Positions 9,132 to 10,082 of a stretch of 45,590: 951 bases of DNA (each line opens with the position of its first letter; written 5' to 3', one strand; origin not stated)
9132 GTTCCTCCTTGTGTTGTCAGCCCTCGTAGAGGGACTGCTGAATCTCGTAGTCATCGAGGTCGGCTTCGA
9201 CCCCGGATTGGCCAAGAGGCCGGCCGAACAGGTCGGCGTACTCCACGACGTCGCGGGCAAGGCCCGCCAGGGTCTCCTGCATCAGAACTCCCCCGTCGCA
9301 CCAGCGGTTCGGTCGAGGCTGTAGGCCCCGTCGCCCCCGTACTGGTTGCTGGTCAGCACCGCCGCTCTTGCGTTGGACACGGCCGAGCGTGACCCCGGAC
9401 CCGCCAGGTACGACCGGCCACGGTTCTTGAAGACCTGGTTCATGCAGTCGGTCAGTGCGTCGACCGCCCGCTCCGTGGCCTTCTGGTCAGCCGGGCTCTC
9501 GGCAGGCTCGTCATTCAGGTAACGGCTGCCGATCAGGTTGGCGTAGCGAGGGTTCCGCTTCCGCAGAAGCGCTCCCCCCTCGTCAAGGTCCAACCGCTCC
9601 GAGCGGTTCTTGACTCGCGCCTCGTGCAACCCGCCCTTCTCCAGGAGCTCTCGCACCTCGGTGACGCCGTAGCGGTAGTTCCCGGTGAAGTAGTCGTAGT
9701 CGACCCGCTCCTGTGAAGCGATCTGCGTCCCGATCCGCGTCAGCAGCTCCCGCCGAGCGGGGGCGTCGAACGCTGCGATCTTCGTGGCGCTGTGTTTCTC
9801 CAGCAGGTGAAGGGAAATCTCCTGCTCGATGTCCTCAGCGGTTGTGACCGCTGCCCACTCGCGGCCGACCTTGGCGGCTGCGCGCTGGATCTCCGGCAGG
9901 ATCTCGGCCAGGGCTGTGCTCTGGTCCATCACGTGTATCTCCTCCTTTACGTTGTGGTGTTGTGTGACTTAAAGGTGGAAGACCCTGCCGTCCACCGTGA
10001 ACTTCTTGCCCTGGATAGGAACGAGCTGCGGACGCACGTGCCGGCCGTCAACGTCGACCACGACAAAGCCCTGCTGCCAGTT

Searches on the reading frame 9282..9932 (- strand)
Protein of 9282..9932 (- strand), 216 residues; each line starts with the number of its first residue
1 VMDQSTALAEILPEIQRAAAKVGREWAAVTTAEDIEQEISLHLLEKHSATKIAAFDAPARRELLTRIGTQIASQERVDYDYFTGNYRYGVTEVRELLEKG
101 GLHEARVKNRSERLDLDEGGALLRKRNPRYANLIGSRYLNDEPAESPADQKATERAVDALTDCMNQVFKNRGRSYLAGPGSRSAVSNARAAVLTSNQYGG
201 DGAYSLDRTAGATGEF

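Call 10: search_protein_families(library=phrogs, proteins=[window:9282-9932:-])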
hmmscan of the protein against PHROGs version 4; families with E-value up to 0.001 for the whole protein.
window:9282-9932:- (216 aa): 1 family
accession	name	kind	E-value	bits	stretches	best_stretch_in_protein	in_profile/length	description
phrog_354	-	transcription regulation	1.5e-48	166.4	1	6-190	3-187/220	sigma-K factor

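Call 13: search_protein_families(library=pfam, proteins=[window:9282-9932:-], max_evalue=0.01)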
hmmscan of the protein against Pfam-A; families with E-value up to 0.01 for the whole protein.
window:9282-9932:- (216 aa): 1 family
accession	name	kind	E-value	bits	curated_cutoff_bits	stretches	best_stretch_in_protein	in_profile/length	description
PF25684.1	Mycobacteriophage_Gp53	-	2.6e-14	53.7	27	1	15-186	5-176/200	Mycobacteriophage Gene 53 protein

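Call 30: find_homologous_proteins(query=window:9282-9932:-, max_evalue=1e-20)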
Query window:9282-9932:- (216 aa): 16 proteins with E <= 1e-20 among 1169 candidates.
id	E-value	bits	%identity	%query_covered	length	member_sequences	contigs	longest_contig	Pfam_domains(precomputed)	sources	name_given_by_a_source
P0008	4.1e-134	463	100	100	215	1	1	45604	PF25684.2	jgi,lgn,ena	-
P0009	3.6e-80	287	64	100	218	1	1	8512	PF25684.2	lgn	-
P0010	7.1e-67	243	61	91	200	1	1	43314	PF25684.2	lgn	-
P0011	4.6e-64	234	57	93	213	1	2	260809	PF25684.2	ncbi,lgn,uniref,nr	ncbi:hypothetical protein [Amycolatopsis sp.]|uniref:hypothetical protein n=1 Tax=Amycolatopsis sp. 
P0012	5.3e-64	234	61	89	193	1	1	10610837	PF25684.2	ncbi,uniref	ncbi:hypothetical protein [Amycolatopsis lexingtonensis]|uniref:hypothetical protein n=1 Tax=Amycola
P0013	1.9e-63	232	57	97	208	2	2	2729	PF25684.2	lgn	-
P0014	2.5e-62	228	57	89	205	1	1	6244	PF25684.2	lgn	-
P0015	2.9e-59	218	54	100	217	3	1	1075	PF25684.2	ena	-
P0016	1.8e-58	216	52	100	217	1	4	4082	PF25684.2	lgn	-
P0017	5.6e-58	214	53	100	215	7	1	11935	PF25684.2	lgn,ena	-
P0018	6.0e-58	214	52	100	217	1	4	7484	PF25684.2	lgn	-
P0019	3.4e-52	195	53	85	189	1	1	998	PF25684.2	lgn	-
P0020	5.8e-49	185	50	90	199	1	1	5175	PF25684.2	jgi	jgi:DNA-directed RNA polymerase specialized sigma24 family protein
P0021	8.7e-31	126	45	75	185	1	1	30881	PF25684.2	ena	-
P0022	1.3e-28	118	34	94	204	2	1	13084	PF25684.2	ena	-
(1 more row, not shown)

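Call 31: find_encoding_contigs(protein=P0010, flank=10000, max_places=2)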
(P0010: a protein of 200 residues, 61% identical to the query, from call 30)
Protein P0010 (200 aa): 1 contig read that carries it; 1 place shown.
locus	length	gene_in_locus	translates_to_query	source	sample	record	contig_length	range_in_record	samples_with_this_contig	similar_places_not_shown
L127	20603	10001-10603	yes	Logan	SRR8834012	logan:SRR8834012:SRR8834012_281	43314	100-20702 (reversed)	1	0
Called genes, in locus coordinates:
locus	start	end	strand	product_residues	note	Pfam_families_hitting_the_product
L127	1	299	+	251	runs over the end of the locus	-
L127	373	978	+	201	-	-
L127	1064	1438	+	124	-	-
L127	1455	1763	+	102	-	-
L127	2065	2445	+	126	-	-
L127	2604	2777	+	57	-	-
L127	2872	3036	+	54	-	-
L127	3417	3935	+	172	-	-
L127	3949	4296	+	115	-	PF17429:GP70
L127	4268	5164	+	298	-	PF01930:Cas_Cas4 (faint), PF12705:PDDEXK_1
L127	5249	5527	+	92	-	-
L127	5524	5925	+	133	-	-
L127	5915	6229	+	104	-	-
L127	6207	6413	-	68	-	-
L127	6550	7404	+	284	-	PF13481:AAA_25 (weak)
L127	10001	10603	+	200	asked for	PF25684:Mycobacteriophage_Gp53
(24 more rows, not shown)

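Call 32: find_encoding_contigs(protein=P0011, flank=10000, max_places=2)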
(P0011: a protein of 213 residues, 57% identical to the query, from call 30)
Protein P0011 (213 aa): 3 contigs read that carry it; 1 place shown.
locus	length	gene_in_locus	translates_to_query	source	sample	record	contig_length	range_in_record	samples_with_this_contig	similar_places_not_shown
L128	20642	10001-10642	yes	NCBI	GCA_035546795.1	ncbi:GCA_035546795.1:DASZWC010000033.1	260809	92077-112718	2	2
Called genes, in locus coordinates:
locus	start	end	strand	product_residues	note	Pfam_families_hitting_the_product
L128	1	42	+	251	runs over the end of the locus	-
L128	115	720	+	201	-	-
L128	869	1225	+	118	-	-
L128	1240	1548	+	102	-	-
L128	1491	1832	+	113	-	PF01844:HNH (weak), PF14279:HNH_5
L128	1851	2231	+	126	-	-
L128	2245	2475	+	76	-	-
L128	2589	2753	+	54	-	-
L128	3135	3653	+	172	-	-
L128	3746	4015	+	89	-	PF17429:GP70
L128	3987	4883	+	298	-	PF01930:Cas_Cas4 (faint), PF12705:PDDEXK_1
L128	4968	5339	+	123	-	-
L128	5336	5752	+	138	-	-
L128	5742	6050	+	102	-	-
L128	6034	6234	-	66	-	-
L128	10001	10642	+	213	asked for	PF25684:Mycobacteriophage_Gp53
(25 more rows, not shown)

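Call 33: find_encoding_contigs(protein=P0012, flank=10000, max_places=2)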
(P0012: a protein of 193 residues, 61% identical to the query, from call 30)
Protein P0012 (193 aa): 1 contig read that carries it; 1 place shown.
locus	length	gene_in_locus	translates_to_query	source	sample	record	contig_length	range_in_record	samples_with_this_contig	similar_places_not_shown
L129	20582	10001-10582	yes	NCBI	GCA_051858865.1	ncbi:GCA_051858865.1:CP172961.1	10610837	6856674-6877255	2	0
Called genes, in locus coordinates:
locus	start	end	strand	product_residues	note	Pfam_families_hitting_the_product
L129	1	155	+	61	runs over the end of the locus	PF24192:DUF7417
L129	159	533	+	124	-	-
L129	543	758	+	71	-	-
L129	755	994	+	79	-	-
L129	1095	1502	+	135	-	-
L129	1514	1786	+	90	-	-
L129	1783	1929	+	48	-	-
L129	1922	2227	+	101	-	-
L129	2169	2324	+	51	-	-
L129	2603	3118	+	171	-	-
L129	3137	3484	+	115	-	PF17429:GP70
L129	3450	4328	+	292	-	PF12705:PDDEXK_1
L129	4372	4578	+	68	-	-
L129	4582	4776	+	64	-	-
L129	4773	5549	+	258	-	-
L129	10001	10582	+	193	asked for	PF25684:Mycobacteriophage_Gp53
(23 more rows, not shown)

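Call 37: find_encoding_contigs(protein=P0009, flank=10000, max_places=2)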
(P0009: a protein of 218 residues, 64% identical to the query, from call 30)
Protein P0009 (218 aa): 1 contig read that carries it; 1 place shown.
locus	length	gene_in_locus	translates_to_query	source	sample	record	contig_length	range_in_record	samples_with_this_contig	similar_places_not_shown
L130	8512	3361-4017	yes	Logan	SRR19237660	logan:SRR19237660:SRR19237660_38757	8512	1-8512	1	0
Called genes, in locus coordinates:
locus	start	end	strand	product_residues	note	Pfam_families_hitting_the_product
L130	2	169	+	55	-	?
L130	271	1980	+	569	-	PF09250:Prim-Pol, PF13481:AAA_25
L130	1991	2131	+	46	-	-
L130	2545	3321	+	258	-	PF00149:Metallophos, PF12850:Metallophos_2 (weak)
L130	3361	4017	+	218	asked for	PF25684:Mycobacteriophage_Gp53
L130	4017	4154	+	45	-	-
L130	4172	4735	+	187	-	PF25690:Phage_gp49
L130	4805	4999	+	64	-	-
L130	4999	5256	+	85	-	PF13412:HTH_24 (faint), PF12802:MarR_2 (weak), PF01047:MarR (weak)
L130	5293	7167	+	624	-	PF01612:DNA_pol_A_exo1, PF00476:DNA_pol_A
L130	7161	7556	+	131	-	PF10686:YAcAr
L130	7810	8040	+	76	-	-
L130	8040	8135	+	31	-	-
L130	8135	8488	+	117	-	PF18909:dGTP_diPhyd_N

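Call 38: find_encoding_contigs(protein=P0017, flank=10000, max_places=2)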
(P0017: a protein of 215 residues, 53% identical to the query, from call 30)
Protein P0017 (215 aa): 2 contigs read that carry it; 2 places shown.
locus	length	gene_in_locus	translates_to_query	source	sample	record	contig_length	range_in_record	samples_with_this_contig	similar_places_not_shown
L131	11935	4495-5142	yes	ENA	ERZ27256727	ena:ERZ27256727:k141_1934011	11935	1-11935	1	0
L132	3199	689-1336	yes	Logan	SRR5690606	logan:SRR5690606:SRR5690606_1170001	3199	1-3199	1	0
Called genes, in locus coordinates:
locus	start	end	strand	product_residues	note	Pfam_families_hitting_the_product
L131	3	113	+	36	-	?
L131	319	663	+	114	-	-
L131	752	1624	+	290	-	PF13481:AAA_25, PF03796:DnaB_C, PF06745:ATPase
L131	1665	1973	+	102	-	-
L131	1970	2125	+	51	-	-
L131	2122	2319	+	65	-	-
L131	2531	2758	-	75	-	-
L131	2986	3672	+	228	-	PF13155:Toprim_2 (weak), PF13362:Toprim_3 (weak)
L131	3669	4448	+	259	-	PF00149:Metallophos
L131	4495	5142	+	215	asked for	PF25684:Mycobacteriophage_Gp53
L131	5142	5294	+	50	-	-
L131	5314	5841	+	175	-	PF25690:Phage_gp49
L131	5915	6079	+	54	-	-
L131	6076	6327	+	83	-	-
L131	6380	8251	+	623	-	PF01612:DNA_pol_A_exo1, PF00476:DNA_pol_A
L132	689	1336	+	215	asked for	PF25684:Mycobacteriophage_Gp53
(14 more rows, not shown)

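Call 39: find_encoding_contigs(protein=P0021, flank=10000, max_places=2)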
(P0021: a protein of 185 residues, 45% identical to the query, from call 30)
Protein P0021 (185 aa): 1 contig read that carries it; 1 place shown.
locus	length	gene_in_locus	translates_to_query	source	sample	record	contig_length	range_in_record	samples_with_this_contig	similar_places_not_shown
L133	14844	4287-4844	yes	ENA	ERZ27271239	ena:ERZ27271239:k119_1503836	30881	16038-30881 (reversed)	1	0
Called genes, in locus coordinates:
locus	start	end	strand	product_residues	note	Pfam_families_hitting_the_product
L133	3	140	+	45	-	?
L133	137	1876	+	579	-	PF09250:Prim-Pol, PF13481:AAA_25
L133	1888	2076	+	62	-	-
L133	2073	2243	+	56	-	PF24254:DUF7455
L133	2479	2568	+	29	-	-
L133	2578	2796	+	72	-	-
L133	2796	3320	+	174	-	PF02945:Endonuclease_7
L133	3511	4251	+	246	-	PF13482:RNase_H_2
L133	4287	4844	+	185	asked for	PF25684:Mycobacteriophage_Gp53 (faint)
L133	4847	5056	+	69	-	-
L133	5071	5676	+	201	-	PF25690:Phage_gp49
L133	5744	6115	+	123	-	-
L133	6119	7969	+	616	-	PF00476:DNA_pol_A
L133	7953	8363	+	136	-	-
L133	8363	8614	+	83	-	-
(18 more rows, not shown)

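Call 58: find_encoding_contigs(protein=P0018, flank=10000, max_places=2)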
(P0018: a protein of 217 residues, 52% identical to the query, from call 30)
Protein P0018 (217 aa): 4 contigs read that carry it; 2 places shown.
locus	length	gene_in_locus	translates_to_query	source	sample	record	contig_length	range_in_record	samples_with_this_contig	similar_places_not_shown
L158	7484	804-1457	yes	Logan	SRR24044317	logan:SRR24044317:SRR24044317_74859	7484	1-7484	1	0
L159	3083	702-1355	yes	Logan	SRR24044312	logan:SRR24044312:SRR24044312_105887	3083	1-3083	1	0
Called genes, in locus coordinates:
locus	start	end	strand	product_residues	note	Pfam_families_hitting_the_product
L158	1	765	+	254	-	?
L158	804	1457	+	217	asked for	PF25684:Mycobacteriophage_Gp53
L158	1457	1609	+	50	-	-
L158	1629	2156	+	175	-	PF25690:Phage_gp49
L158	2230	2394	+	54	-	-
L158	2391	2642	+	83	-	-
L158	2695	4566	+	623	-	PF01612:DNA_pol_A_exo1, PF00476:DNA_pol_A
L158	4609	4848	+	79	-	-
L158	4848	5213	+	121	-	PF18909:dGTP_diPhyd_N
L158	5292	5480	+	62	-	-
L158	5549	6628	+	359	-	PF09511:RNA_lig_T4_1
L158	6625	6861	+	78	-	-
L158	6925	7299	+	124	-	PF13828:DUF4190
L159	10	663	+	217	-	-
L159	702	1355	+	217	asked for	PF25684:Mycobacteriophage_Gp53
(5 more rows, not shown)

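Call 59: find_encoding_contigs(protein=P0014, flank=10000, max_places=2)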
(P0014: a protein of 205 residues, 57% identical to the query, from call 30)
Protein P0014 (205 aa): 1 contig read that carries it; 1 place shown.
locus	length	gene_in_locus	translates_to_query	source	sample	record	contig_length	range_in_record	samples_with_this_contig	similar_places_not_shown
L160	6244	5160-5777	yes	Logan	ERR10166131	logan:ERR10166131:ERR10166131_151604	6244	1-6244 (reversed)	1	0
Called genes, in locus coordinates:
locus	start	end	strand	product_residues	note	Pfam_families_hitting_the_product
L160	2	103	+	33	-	?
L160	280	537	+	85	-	-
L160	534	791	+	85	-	-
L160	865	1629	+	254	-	PF03796:DnaB_C (weak), PF13481:AAA_25 (weak)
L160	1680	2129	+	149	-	PF02945:Endonuclease_7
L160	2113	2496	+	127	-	PF26948:DUF8296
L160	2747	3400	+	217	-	PF13155:Toprim_2 (weak), PF13362:Toprim_3 (weak)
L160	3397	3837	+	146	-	-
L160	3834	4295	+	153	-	PF02945:Endonuclease_7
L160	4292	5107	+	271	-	PF13482:RNase_H_2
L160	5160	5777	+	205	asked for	PF25684:Mycobacteriophage_Gp53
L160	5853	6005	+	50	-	-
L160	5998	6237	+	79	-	-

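Call 79: search_solved_structures(query=window:9282-9932:-, max_evalue=1)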
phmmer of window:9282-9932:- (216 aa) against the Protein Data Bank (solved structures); distinct sequences matched with E-value up to 1: 21.
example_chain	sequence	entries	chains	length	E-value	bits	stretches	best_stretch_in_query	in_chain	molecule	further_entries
1rv0_I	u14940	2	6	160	0.29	14.4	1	135-177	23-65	hemagglutinin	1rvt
1ruz_I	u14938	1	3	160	0.34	14.2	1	135-177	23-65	hemagglutinin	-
1ruy_I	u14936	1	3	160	0.35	14.1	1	135-176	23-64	hemagglutinin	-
4jug_B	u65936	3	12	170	0.38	14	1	135-177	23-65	Hemagglutinin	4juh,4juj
4gxu_B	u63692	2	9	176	0.4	13.9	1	135-177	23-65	Hemagglutinin HA2 chain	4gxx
4h32_B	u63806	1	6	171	0.41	13.9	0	135-170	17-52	Hemagglutinin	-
3gbn_B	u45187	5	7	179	0.41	13.9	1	135-177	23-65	Hemagglutinin | Hemagglutinin, HA2 Subunit | Hemagglutinin HA2 chain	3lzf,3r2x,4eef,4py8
1rd8_B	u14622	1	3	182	0.43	13.9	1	135-177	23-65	hemagglutinin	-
3hto_B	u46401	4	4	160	0.46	13.7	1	135-177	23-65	Hemagglutinin HA2 chain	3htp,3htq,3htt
5vmc_B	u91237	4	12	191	0.47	13.7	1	135-177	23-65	Hemagglutinin HA2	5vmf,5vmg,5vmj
6hjn_B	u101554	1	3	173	0.54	13.5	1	135-177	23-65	Hemagglutinin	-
6hjp_B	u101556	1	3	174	0.55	13.5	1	135-177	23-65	Hemagglutinin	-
2wrg_I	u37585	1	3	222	0.62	13.3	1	135-177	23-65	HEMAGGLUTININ HA2 CHAIN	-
2z0r_A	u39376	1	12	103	0.64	13.3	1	22-99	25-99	Putative uncharacterized protein TTHA0547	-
6zrk_D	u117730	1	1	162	0.69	13.2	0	135-175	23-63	Hemagglutinin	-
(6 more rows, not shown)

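Call 84: predict_structure(alignment_id=A5)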
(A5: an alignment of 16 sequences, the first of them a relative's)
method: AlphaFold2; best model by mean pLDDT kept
length: 215 residues; sequences in the alignment: 16
mean_pLDDT: 78.5   pTM: 0.53
mean pLDDT of the five models: 78.5, 76.5, 76.5, 75.6, 71.8
residues with pLDDT >= 90: 92; 70-90: 65; 50-70: 22; < 50: 36
segments of 3 or more residues with pLDDT < 50: 105-108, 173-184, 196-215
pLDDT, mean of each block of 10 residues (from residue 1): 89 97 89 95 93 94 95 80 78 84 57 86 94 90 88 93 85 47 52 49 36 34
secondary structure, 60 per line:
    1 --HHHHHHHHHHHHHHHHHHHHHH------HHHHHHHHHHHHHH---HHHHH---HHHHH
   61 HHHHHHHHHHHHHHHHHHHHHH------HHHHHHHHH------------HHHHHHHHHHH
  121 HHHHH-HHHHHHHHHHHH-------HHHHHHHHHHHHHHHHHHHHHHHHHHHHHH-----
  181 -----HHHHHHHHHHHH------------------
elements in order: H3-24 H31-44 H48-52 H56-82 H89-97 H110-125 H127-138 H146-175 H186-197

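Call 86: fold_search(model_id=the predicted structure, library=pdb)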
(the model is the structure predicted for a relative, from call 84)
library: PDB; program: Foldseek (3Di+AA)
matches with E <= 10: 200; with E <= 0.001: 0
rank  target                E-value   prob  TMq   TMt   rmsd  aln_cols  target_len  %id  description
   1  5l0g_D                7.5e-01  0.25  0.19  0.23  16.6       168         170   12  Human metavinculin MVt Q971R, R975D, T978R mutant (residues 959-1134) in complex with PIP2 (released 2016-08-31)
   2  6qo1_A                9.5e-01  0.18  0.20  0.22  19.2       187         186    8  Crystal structure of Borrelia (Borreliella) burgdorferi outer surface protein BBA69 (released 2019-06-26)
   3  5l0d_B                9.9e-01  0.20  0.20  0.24  16.7       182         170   14  Human Metavinculin(residues 959-1130) in complex with PIP2 (released 2016-08-31)
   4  1dow_A                1.3e+00  0.14  0.19  0.20  15.4       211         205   10  CRYSTAL STRUCTURE OF A CHIMERA OF BETA-CATENIN AND ALPHA-CATENIN (released 2000-07-12)
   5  2y44                  1.5e+00  0.05  0.13  0.15  20.7       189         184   17  Crystal structure of GARP from Trypanosoma congolense (released 2011-03-30)
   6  4uiq_A                1.6e+00  0.11  0.17  0.22  22.4       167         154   19  Isolated globin domain of the Bordetella pertussis globin-coupled sensor with a heme at the dimer interface (released 2016-04-13)
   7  5hpy_D                1.6e+00  0.10  0.19  0.21  15.4       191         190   17  Crystal Structure of RhoA.GDP.MgF3-in complex with human Myosin 9b RhoGAP domain (released 2016-07-13)
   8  7dih_B                1.7e+00  0.08  0.14  0.21  21.6       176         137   13  Crystal structure of Thermoglobin Y29F mutant in complex with imidazole (released 2021-01-20)
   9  8gyz_A                1.8e+00  0.08  0.18  0.18  16.9       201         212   16  Crystal structure of transcription factor TGA7 from Arabidopsis (released 2022-11-30)
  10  6tpg                  1.8e+00  0.08  0.15  0.08  15.3       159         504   12  Crystal structure of the Orexin-2 receptor in complex with EMPA at 2.74 A resolution (released 2020-01-01)
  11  9uks_F                1.8e+00  0.10  0.18  0.13  18.0       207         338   11  CryoEM structure of the T.thermophilus transcription initiation complex in the presence of Gp4A, -1 dA in the template (released 2025-10-22)
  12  8ugc_A                1.8e+00  0.09  0.18  0.12  19.5       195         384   14  FD15: Flat repeat helix-turn-helix-turn protein (released 2023-12-27)
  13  9wsm_F                2.0e+00  0.16  0.24  0.22  14.5       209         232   14  Cryo-EM structure of Sigma28-RNAP open promoter complex from Pseudomonas aeruginosa (released 2026-02-25)
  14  4zva_A                2.1e+00  0.08  0.14  0.19  19.2       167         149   10  Crystal structure of globin domain of the E. coli DosC - form I (ferric) (released 2015-11-11)
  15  4uiq_B                2.3e+00  0.08  0.16  0.21  22.1       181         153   17  Isolated globin domain of the Bordetella pertussis globin-coupled sensor with a heme at the dimer interface (released 2016-04-13)
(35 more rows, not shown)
